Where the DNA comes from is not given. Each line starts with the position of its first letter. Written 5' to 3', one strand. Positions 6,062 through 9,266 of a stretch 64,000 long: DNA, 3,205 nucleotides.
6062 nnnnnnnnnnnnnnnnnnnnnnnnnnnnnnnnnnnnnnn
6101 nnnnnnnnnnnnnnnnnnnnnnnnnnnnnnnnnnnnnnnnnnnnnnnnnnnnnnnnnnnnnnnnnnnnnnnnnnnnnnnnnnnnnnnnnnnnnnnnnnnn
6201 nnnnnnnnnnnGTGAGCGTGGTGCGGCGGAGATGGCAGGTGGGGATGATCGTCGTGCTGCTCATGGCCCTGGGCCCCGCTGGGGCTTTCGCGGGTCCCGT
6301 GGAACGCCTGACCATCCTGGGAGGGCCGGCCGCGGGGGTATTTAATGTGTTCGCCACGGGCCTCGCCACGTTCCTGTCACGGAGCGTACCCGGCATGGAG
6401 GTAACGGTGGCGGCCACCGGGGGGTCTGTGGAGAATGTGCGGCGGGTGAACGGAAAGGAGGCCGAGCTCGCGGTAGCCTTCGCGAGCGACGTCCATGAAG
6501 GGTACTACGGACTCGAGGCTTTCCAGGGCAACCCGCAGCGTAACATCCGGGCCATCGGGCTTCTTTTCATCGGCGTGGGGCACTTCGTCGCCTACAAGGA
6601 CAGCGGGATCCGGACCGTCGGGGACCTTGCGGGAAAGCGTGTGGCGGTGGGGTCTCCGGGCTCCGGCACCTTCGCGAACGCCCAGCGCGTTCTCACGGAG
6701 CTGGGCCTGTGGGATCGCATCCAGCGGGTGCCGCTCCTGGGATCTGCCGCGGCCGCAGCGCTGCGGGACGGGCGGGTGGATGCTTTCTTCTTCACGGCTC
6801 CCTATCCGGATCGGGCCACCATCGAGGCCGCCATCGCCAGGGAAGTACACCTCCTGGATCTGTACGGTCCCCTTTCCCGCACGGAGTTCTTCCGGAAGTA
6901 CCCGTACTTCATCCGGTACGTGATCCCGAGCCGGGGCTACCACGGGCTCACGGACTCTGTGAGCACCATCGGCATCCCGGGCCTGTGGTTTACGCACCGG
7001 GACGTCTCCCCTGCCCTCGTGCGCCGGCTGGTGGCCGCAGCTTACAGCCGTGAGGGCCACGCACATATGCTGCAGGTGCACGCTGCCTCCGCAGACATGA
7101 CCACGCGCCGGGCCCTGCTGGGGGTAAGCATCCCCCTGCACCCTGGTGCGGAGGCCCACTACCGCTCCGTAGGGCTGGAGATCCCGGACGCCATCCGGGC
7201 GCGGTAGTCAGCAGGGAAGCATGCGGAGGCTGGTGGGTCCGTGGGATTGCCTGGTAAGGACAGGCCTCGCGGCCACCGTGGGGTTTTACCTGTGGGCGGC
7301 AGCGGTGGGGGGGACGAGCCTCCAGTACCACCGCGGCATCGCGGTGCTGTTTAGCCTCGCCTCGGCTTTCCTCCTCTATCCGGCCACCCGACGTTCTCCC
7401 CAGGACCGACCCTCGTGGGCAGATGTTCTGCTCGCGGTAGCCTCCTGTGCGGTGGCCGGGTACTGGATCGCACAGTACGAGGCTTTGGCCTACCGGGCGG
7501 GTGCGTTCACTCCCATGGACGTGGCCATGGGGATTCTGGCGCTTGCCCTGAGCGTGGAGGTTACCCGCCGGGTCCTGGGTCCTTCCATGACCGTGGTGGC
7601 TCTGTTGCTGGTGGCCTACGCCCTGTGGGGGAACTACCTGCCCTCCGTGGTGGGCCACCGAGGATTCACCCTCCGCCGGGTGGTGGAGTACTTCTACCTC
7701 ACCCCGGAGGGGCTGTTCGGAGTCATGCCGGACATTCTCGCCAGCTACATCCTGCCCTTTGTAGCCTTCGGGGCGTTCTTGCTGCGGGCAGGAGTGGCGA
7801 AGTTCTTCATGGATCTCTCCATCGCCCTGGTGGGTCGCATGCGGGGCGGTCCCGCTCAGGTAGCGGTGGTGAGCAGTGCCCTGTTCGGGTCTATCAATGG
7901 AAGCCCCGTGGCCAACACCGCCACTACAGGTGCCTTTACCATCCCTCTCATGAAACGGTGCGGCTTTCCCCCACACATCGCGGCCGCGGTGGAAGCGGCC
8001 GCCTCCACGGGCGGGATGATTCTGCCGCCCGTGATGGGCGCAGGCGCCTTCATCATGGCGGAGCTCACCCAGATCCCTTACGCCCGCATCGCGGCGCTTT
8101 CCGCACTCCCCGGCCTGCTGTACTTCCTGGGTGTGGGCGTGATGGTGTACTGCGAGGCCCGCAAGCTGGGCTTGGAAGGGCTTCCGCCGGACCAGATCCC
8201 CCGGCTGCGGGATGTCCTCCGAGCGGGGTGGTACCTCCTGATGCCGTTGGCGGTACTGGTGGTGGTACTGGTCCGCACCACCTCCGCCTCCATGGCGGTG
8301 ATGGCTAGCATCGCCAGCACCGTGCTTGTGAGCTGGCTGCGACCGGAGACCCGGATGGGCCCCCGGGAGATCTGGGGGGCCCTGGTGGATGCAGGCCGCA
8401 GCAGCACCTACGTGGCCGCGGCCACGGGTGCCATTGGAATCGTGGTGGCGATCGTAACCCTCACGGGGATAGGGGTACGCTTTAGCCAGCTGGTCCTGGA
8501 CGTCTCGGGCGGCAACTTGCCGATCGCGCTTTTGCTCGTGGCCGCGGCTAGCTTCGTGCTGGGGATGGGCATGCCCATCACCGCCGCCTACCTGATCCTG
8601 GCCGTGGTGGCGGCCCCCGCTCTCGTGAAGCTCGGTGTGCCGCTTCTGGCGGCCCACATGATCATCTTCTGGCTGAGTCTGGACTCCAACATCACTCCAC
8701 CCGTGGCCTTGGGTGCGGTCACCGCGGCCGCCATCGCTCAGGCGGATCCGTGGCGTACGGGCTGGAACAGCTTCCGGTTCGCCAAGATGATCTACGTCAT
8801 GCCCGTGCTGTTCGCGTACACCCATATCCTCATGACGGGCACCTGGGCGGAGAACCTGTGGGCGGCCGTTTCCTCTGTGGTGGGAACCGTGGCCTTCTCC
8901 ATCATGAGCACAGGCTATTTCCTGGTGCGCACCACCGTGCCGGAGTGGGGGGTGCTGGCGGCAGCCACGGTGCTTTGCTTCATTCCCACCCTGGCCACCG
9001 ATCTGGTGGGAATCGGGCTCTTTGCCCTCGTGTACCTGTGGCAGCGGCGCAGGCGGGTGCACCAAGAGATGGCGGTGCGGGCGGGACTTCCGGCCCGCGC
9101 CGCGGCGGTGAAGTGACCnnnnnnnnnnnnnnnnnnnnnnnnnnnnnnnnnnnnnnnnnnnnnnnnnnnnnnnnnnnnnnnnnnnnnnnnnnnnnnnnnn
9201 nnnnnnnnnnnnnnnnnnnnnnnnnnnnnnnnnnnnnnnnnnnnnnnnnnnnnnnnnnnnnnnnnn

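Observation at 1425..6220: The same ~85-nt leader sequence precedes two unrelated transporter operons (Liv-type ABC at 1505 and TAXI-TRAP at 6212)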

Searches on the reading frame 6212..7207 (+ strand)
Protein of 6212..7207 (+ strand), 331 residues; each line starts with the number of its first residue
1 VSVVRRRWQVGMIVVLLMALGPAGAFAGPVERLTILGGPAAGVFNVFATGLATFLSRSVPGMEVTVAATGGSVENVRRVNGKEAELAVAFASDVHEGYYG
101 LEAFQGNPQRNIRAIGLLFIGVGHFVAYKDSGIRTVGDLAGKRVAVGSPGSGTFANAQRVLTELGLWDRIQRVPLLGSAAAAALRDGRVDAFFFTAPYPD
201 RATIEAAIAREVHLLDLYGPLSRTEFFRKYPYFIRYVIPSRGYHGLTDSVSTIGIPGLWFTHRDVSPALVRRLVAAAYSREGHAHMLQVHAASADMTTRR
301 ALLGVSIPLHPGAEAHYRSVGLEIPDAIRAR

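Call 7: search_protein_families(library=pfam, proteins=[window:6212-7207:+])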
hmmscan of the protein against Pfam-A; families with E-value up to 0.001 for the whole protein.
window:6212-7207:+ (331 aa): 4 families
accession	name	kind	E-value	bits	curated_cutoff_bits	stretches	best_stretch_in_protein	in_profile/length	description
PF16868.10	NMT1_3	-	5.8e-53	180.8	27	1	36-321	2-289/289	NMT1-like family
PF09084.16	NMT1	-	1.6e-06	28.6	20.5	1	61-193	20-145/216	NMT1/THI5 like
PF12974.12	Phosphonate-bd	-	6.9e-06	26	27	1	124-235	88-198/242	ABC transporter, phosphonate, periplasmic substrate-binding protein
PF13379.11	NMT1_2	-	0.00069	19.9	24.7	0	140-205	122-189/252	NMT1-like family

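Call 12: find_encoding_contigs(protein=window:6212-7207:+, flank=10000, max_places=6)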
Protein window:6212-7207:+ (331 aa): 4 contigs read that carry it; 4 places shown.
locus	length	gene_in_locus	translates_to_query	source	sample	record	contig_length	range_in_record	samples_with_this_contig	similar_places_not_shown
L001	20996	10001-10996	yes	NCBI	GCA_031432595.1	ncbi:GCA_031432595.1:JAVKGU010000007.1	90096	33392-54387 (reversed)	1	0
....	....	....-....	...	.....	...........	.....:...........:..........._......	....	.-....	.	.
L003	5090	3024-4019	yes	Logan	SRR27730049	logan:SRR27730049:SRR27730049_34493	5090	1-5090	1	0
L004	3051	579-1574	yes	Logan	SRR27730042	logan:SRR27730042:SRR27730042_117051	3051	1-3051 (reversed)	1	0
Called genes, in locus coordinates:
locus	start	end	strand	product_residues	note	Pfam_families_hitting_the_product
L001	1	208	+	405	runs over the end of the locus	PF12704:MacB_PCD, PF02687:FtsX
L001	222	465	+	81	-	-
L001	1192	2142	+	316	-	PF00004:AAA, PF07724:AAA_2 (weak), PF07726:AAA_3 (faint), PF07728:AAA_5, PF13401:AAA_22 (faint)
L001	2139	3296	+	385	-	PF05762:VWA_CoxE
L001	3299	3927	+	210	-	PF02625:XdhC_CoxI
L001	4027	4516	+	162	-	PF13478:XdhC_C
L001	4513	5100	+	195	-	PF01128:IspD, PF12804:NTP_transf_3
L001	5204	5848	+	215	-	PF13458:Peripla_BP_6, PF13433:Peripla_BP_5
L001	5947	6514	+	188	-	PF13458:Peripla_BP_6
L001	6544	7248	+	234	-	PF00005:ABC_tran, PF13304:AAA_21, PF12399:BCA_ABC_TP_C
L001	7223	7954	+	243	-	PF00005:ABC_tran, PF13304:AAA_21 (weak)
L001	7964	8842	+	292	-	PF02653:BPD_transp_2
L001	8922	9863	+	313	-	PF02653:BPD_transp_2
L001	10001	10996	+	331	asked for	PF16868:NMT1_3, PF09084:NMT1 (weak), PF12974:Phosphonate-bd (weak)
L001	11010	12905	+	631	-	PF06808:DctM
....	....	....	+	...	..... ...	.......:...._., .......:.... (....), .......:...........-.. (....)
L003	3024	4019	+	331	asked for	PF16868:NMT1_3, PF09084:NMT1 (weak), PF12974:Phosphonate-bd (weak)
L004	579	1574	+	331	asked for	PF16868:NMT1_3, PF09084:NMT1 (weak), PF12974:Phosphonate-bd (weak)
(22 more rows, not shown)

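Call 16: find_homologous_proteins(query=window:6212-7207:+, max_evalue=1e-30)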
Query window:6212-7207:+ (331 aa): 428 proteins with E <= 1e-30 among 8000 candidates; the best 120 are listed.
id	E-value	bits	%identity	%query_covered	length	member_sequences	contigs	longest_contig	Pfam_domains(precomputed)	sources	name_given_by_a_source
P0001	3.6e-211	718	100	99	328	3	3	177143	PF09084.17,PF16868.11,PF12974.13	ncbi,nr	ncbi:MAG: TAXI family TRAP transporter solute-binding subunit [Armatimonadota bacterium]|nr:TAXI fam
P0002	8.7e-188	641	88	99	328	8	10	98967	PF09084.17,PF16868.11,PF12974.13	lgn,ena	-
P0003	2.1e-174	597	82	98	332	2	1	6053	PF09084.17,PF16868.11,PF12974.13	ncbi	-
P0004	7.5e-169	579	82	93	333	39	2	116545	PF09084.17,PF16868.11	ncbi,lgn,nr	ncbi:MAG: TAXI family TRAP transporter solute-binding subunit [Armatimonadota bacterium]|nr:TAXI fam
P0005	1.3e-164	565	79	98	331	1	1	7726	PF09084.17,PF16868.11,PF12974.13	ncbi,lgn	-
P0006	1.5e-157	542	75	99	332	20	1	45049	PF09084.17,PF16868.11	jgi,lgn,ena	-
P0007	1.4e-141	489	72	91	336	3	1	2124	PF09084.17,PF16868.11,PF12974.13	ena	-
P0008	4.8e-135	468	64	98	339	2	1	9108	PF09084.17,PF16868.11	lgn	-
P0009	8.0e-135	467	64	99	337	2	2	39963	PF09084.17,PF16868.11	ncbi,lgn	-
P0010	3.8e-134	465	65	92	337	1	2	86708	PF09084.17,PF16868.11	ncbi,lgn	-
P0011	4.6e-134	465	67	91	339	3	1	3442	PF09084.17,PF16868.11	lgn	-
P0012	4.4e-133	461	64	100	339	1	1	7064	PF16868.11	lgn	-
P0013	3.2e-132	459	67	91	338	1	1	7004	PF09084.17,PF16868.11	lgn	-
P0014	4.9e-132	458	63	98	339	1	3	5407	PF09084.17,PF16868.11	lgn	-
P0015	2.4e-131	456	66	94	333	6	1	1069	PF09084.17,PF16868.11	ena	-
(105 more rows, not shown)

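Call 17: find_encoding_contigs(protein=P0002, flank=10000, max_places=4)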
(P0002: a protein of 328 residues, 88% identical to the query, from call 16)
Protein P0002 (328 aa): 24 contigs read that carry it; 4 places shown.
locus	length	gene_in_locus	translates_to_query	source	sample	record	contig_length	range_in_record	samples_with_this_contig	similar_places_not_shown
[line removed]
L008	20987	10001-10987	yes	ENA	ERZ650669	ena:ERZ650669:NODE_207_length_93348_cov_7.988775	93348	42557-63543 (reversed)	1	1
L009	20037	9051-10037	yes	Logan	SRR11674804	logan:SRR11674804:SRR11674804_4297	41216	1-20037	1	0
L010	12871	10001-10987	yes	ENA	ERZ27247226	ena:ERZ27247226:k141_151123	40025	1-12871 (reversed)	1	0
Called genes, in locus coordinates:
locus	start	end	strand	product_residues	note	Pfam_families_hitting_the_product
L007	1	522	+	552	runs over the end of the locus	PF00364:Biotin_lipoyl (faint), PF25917:BSH_RND, PF25919:BSH_CusB, PF25881:HH_YBHG, PF25876:HH_MFP_RND (weak), PF25954:Beta-barrel_RND_2, PF25990:Beta-barrel_YknX, PF25975:CzcB_C (weak)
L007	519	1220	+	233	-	PF00005:ABC_tran, PF13304:AAA_21 (faint)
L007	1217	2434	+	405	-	PF12704:MacB_PCD, PF02687:FtsX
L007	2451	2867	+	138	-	-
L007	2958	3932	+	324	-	PF16868:NMT1_3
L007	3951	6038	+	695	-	PF06808:DctM, PF11874:DUF3394 (faint)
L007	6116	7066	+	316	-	PF00004:AAA, PF07724:AAA_2 (weak), PF07726:AAA_3 (faint), PF07728:AAA_5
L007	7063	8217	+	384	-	PF05762:VWA_CoxE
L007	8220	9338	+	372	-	PF02625:XdhC_CoxI, PF13478:XdhC_C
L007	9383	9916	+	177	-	PF01128:IspD, PF12804:NTP_transf_3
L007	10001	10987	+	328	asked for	PF16868:NMT1_3, PF12974:Phosphonate-bd (weak), PF09084:NMT1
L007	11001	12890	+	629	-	PF06808:DctM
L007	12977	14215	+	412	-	PF13433:Peripla_BP_5, PF13458:Peripla_BP_6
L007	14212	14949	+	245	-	PF00005:ABC_tran, PF13304:AAA_21, PF12399:BCA_ABC_TP_C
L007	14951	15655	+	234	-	PF25199:nSTAND_NTPase5 (faint), PF00005:ABC_tran, PF13304:AAA_21 (weak)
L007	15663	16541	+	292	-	PF02653:BPD_transp_2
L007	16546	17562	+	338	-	PF02653:BPD_transp_2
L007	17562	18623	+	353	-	PF08240:ADH_N, PF00107:ADH_zinc_N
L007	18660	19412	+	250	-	PF00392:GntR, PF07729:FCD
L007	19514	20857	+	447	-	PF01979:Amidohydro_1, PF07969:Amidohydro_3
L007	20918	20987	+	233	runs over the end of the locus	PF00106:adh_short, PF08659:KR (weak), PF13561:adh_short_C2, PF23441:SDR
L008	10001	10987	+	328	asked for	PF16868:NMT1_3, PF12974:Phosphonate-bd (weak), PF09084:NMT1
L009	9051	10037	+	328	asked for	PF16868:NMT1_3, PF12974:Phosphonate-bd (weak), PF09084:NMT1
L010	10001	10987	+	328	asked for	PF16868:NMT1_3, PF12974:Phosphonate-bd (weak), PF09084:NMT1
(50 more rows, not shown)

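Call 18: find_encoding_contigs(protein=P0004, flank=10000, max_places=3)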
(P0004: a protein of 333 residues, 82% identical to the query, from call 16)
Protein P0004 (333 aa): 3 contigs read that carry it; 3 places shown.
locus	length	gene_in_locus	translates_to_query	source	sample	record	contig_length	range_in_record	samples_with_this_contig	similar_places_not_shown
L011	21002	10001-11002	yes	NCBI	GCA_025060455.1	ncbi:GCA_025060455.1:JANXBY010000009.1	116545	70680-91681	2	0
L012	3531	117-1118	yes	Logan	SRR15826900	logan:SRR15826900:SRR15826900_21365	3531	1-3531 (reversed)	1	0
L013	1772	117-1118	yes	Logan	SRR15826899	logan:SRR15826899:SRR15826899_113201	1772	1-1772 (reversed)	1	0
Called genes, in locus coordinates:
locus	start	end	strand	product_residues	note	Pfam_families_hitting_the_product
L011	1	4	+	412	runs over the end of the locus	PF01546:Peptidase_M20, PF07687:M20_dimer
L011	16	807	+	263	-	PF00106:adh_short, PF08659:KR, PF13561:adh_short_C2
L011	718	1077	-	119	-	PF13487:HD_5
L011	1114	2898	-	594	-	PF00672:HAMP, PF12860:PAS_7 (faint), PF00989:PAS, PF08448:PAS_4, PF13426:PAS_9 (weak), PF00512:HisKA, PF02518:HATPase_c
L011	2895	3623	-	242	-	PF00072:Response_reg, PF00486:Trans_reg_C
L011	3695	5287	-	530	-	PF01293:PEPCK_ATP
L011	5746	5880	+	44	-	-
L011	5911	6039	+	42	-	-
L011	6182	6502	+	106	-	-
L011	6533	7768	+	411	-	PF03453:MoeA_N, PF00994:MoCF_biosynth, PF03454:MoeA_C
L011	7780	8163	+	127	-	PF00190:Cupin_1 (weak), PF02311:AraC_binding, PF07883:Cupin_2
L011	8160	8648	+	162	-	PF01967:MoaC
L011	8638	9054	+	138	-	PF01575:MaoC_dehydratas (weak), PF13279:4HBT_2, PF13622:4HBT_3, PF03061:4HBT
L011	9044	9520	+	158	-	PF01668:SmpB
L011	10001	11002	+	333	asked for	PF16868:NMT1_3, PF09084:NMT1 (weak)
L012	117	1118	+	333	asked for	PF16868:NMT1_3, PF09084:NMT1 (weak)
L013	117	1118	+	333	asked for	PF16868:NMT1_3, PF09084:NMT1 (weak)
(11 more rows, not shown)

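Call 19: find_encoding_contigs(protein=P0006, flank=10000, max_places=3)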
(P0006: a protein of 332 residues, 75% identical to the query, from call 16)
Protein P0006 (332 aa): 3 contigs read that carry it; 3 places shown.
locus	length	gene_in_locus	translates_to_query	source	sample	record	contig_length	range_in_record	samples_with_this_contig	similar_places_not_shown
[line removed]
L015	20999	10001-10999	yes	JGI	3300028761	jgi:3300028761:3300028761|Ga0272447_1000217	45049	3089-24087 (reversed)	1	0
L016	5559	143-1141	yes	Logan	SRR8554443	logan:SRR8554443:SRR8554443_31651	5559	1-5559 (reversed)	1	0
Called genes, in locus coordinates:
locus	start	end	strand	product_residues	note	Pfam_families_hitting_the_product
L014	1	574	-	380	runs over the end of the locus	PF12728:HTH_17, PF13384:HTH_23 (weak), PF00941:FAD_binding_5, PF03450:CO_deh_flav_C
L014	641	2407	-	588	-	PF00672:HAMP, PF00989:PAS, PF08448:PAS_4, PF13188:PAS_8 (faint), PF00512:HisKA, PF02518:HATPase_c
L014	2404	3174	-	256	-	PF00072:Response_reg, PF00486:Trans_reg_C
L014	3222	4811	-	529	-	PF01293:PEPCK_ATP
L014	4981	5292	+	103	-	-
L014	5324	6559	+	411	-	PF03453:MoeA_N, PF00994:MoCF_biosynth, PF03454:MoeA_C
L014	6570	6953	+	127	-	PF00190:Cupin_1, PF02311:AraC_binding, PF07883:Cupin_2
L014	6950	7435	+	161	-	PF01967:MoaC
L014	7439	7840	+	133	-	PF13279:4HBT_2, PF01575:MaoC_dehydratas (weak), PF13622:4HBT_3, PF03061:4HBT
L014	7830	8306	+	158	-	PF01668:SmpB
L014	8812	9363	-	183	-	PF05685:Uma2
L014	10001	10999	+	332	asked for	PF16868:NMT1_3, PF09084:NMT1 (faint)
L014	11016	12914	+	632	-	PF06808:DctM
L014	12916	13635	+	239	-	PF00392:GntR, PF07729:FCD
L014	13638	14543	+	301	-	PF03446:NAD_binding_2, PF03807:F420_oxidored (faint), PF14833:NAD_binding_11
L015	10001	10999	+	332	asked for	PF16868:NMT1_3, PF09084:NMT1 (faint)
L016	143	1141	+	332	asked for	PF16868:NMT1_3, PF09084:NMT1 (faint)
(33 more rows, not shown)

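Call 23: find_encoding_contigs(protein=P0003, flank=6000, max_places=2)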
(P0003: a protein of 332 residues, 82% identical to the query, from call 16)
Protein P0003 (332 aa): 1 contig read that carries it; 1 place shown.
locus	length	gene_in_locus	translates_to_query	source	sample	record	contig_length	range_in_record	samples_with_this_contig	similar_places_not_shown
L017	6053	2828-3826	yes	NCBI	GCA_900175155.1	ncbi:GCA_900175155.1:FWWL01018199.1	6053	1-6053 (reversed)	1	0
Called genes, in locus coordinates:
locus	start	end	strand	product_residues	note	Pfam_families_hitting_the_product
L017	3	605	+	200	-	?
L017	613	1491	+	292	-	PF02653:BPD_transp_2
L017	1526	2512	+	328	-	PF02653:BPD_transp_2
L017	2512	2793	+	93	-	-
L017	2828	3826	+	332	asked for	PF16868:NMT1_3, PF12974:Phosphonate-bd (weak), PF09084:NMT1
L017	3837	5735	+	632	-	PF06808:DctM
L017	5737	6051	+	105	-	?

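Call 24: find_encoding_contigs(protein=P0005, flank=8000, max_places=2)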
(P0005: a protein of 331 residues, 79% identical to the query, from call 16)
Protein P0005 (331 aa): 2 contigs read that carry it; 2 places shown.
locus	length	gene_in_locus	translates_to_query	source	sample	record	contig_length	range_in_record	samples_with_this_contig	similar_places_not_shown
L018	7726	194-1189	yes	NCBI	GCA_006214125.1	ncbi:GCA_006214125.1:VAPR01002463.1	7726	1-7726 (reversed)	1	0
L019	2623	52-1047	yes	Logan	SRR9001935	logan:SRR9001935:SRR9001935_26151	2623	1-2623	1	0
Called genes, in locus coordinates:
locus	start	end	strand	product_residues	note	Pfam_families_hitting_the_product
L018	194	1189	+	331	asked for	PF16868:NMT1_3, PF12974:Phosphonate-bd (weak), PF09084:NMT1 (weak)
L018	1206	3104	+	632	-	PF06808:DctM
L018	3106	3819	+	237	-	PF00392:GntR, PF07729:FCD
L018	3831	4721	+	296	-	PF02826:2-Hacid_dh_C, PF03446:NAD_binding_2, PF03807:F420_oxidored (weak), PF14833:NAD_binding_11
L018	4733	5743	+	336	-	PF00676:E1_dh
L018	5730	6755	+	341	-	PF02779:Transket_pyr, PF02780:Transketolase_C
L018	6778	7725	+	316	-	?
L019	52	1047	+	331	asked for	PF16868:NMT1_3, PF12974:Phosphonate-bd (weak), PF09084:NMT1 (weak)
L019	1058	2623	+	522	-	?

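Call 25: find_encoding_contigs(protein=P0010, flank=10000, max_places=2)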
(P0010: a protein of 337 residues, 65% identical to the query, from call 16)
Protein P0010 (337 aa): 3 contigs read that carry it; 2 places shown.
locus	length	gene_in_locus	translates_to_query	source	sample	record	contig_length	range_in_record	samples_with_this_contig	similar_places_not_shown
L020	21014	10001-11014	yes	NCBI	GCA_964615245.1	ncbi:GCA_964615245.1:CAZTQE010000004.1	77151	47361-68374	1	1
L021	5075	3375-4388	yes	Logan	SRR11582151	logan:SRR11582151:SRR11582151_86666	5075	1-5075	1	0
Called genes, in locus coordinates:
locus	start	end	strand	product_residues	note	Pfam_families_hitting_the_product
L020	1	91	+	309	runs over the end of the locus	PF08843:AbiEii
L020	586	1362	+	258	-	PF00392:GntR, PF07729:FCD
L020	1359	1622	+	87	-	-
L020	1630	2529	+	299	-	PF13353:Fer4_12, PF04055:Radical_SAM, PF12797:Fer4_2 (weak), PF13237:Fer4_10 (weak), PF00037:Fer4 (weak), PF12800:Fer4_4 (faint), PF12838:Fer4_7 (weak), PF13187:Fer4_9 (weak), +2 more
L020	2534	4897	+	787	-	PF02901:PFL-like, PF01228:Gly_radical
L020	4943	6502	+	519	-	PF00496:SBP_bac_5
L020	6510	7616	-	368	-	PF02746:MR_MLE_N, PF13378:MR_MLE_C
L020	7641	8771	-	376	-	PF05544:Pro_racemase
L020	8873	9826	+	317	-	PF00294:PfkB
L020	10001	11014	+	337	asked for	PF16868:NMT1_3, PF09084:NMT1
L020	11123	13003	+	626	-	PF06808:DctM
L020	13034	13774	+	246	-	PF00392:GntR, PF07729:FCD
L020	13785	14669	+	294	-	PF02826:2-Hacid_dh_C, PF03446:NAD_binding_2, PF03807:F420_oxidored (weak), PF14833:NAD_binding_11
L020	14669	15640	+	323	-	PF00676:E1_dh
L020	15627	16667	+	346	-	PF02779:Transket_pyr, PF02780:Transketolase_C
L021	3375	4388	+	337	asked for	PF16868:NMT1_3, PF09084:NMT1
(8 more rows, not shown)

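Call 46: search_protein_families(library=ncbifam, proteins=[window:6221-7207:+], max_evalue=0.00001)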
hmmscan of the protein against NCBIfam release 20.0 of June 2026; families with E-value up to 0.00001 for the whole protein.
window:6221-7207:+ (328 aa): 3 families
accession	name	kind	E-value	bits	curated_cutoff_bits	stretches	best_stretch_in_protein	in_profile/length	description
TIGR02122.1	TRAP_TAXI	subfamily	4.2e-63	213.1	84.35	1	1-318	1-320/320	TAXI family TRAP transporter solute-binding subunit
TIGR01728.1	SsuA_fam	subfamily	4e-11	42.7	163.5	1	122-233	87-204/290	aliphatic sulfonate ABC transporter substrate-binding protein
NF008588.0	PRK11553.1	subfamily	1.3e-06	27.6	299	1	126-205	117-196/319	aliphatic sulfonate ABC transporter substrate-binding protein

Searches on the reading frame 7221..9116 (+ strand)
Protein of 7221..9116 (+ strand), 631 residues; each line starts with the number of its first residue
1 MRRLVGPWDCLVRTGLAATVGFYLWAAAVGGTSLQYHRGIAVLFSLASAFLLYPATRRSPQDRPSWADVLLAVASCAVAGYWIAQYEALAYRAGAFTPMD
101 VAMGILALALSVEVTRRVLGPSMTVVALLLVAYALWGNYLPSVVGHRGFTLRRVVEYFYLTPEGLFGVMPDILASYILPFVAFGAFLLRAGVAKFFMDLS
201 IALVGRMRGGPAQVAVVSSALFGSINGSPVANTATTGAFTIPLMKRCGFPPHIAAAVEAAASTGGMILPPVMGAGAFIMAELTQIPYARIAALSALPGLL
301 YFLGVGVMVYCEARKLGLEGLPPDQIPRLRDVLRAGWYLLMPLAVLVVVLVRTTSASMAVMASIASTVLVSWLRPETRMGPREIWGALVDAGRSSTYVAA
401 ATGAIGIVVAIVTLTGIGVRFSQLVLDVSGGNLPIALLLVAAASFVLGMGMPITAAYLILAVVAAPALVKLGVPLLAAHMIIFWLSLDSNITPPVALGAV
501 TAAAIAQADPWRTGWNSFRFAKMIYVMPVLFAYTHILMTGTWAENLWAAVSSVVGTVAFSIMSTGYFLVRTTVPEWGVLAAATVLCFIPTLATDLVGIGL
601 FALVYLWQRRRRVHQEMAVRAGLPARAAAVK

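Call 7: search_protein_families(library=pfam, proteins=[window:7221-9116:+])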
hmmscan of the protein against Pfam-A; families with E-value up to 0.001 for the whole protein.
window:7221-9116:+ (631 aa): 1 family
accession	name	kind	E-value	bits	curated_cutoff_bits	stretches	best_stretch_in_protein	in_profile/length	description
PF06808.19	DctM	-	4.9e-84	283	23.8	1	108-534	3-410/413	Tripartite ATP-independent periplasmic transporter, DctM component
